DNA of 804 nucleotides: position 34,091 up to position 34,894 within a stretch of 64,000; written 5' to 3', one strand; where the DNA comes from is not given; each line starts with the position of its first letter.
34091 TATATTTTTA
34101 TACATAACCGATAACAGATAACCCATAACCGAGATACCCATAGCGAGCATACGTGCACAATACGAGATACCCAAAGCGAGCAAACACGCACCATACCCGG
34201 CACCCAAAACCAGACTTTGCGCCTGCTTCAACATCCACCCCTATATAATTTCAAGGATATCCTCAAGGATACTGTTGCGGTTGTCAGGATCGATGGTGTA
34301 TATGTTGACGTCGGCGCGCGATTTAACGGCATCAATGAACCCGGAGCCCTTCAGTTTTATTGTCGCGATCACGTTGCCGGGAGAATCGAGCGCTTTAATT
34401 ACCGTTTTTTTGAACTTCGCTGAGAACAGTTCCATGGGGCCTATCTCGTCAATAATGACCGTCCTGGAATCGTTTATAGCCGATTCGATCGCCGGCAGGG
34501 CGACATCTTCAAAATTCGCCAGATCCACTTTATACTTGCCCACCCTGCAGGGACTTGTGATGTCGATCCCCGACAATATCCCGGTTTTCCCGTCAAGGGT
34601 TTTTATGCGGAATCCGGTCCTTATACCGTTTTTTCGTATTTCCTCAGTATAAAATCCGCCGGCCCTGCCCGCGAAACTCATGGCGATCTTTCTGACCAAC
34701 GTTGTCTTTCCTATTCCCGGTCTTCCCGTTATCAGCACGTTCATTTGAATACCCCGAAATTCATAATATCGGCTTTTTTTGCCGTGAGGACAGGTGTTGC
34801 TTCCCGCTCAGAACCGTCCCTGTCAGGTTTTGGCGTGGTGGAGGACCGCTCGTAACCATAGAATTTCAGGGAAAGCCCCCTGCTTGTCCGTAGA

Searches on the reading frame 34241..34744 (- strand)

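Call 45: search_protein_families(library=pfam, proteins=[window:34241-34744:-], max_evalue=0.01)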
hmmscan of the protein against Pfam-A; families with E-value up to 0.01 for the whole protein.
window:34241-34744:- (167 aa): 13 families
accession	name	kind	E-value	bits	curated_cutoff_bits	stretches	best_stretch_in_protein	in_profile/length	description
PF03266.21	NTPase_1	-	9.9e-51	172.4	23.9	1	2-164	1-168/168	NTPase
PF20720.3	nSTAND3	-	7.1e-05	23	27.2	1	3-27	20-44/155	Novel STAND NTPase 3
PF13191.12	AAA_16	-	0.00013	22.9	32.6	1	2-33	26-57/167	AAA ATPase domain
PF05729.18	NACHT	-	0.00027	21.3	26.7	1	3-26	3-26/167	NACHT domain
PF13401.12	AAA_22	-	0.00078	20.2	27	1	3-39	8-33/130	AAA domain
PF01926.29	MMR_HSR1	-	0.0015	19.1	21.9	0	3-23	2-22/113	50S ribosome-binding GTPase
PF13479.12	AAA_24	-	0.0028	17.9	27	0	2-26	4-23/195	AAA domain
PF00004.35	AAA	-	0.0042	18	21.2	1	3-24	1-22/131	ATPase family associated with various cellular activities (AAA)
PF06745.19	ATPase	-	0.0046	16.8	26.6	1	2-113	21-142/231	KaiC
PF13245.12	AAA_19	-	0.0051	17.4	25.1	0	2-25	13-36/134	AAA domain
PF07728.20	AAA_5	-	0.0071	16.8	22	0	2-24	1-23/139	AAA domain (dynein-related subfamily)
PF13173.12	AAA_14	-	0.0078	16.6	27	0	3-23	5-25/129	AAA domain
PF13238.12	AAA_18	-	0.0086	17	29.4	0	3-47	1-43/128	AAA domain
